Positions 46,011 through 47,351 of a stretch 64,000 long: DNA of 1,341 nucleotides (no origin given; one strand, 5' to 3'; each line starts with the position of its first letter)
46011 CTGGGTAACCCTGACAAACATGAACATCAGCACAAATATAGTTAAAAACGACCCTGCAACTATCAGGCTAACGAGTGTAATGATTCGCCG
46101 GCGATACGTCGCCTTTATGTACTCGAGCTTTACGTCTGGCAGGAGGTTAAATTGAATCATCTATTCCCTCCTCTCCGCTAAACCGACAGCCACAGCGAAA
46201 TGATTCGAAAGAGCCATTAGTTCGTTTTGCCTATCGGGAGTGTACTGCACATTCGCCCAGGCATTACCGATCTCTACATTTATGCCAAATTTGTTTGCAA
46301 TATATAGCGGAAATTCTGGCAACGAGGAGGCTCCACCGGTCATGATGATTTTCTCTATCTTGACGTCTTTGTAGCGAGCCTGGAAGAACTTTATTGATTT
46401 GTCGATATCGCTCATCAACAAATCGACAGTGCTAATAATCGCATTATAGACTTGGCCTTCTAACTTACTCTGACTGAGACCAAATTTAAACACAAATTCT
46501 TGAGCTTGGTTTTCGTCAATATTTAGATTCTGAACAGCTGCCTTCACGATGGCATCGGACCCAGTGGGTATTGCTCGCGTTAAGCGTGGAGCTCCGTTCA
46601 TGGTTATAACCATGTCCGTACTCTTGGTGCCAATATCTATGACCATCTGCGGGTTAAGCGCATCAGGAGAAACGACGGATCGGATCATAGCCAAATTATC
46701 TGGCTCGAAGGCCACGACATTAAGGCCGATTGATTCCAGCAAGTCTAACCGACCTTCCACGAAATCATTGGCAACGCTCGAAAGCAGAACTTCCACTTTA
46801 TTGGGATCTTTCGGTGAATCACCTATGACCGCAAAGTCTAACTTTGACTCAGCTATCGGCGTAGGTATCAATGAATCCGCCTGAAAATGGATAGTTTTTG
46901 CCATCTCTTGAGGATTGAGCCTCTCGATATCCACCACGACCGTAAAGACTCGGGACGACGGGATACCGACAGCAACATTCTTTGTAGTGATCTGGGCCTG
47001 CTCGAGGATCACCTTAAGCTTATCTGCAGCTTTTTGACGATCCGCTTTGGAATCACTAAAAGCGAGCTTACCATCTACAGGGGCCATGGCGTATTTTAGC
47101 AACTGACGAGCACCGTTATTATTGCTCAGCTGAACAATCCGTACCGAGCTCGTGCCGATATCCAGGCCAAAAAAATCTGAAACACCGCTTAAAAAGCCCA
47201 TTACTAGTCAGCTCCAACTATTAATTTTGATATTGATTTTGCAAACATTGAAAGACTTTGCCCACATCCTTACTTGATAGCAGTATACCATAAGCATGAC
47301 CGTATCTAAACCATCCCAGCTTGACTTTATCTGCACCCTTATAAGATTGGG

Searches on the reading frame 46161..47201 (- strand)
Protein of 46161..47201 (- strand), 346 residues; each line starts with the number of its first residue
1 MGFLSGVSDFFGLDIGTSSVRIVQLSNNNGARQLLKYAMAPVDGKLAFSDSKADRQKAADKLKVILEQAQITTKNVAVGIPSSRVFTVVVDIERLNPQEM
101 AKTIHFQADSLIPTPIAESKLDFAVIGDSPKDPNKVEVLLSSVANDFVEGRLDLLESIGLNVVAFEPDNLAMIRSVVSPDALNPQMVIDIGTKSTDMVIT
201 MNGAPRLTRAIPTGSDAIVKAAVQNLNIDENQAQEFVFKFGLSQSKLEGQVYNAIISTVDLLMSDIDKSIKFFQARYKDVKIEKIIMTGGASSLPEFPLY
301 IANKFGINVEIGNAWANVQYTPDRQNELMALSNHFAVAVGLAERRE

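Call 41: search_protein_families(library=pfam, proteins=[window:46161-47201:-], max_evalue=0.01)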
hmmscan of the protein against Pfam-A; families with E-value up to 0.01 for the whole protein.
window:46161-47201:- (346 aa): 5 families
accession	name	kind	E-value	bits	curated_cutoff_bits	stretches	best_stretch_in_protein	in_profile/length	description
PF11104.14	PilM_2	-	2.3e-44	152.2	27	1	12-345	1-339/340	Type IV pilus assembly protein PilM;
PF14450.12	FtsA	-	1.4e-13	51.7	31.8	1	186-325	1-114/127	Cell division protein FtsA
PF25216.1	Volactin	-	8.1e-07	29.2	35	1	188-304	171-290/321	Volactin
PF06723.19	MreB_Mbl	-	0.00018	20.9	27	0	250-313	241-305/327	MreB/Mbl protein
PF05134.19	T2SSL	-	0.00024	21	25.5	1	58-172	33-138/231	Type II secretion system (T2SS), protein L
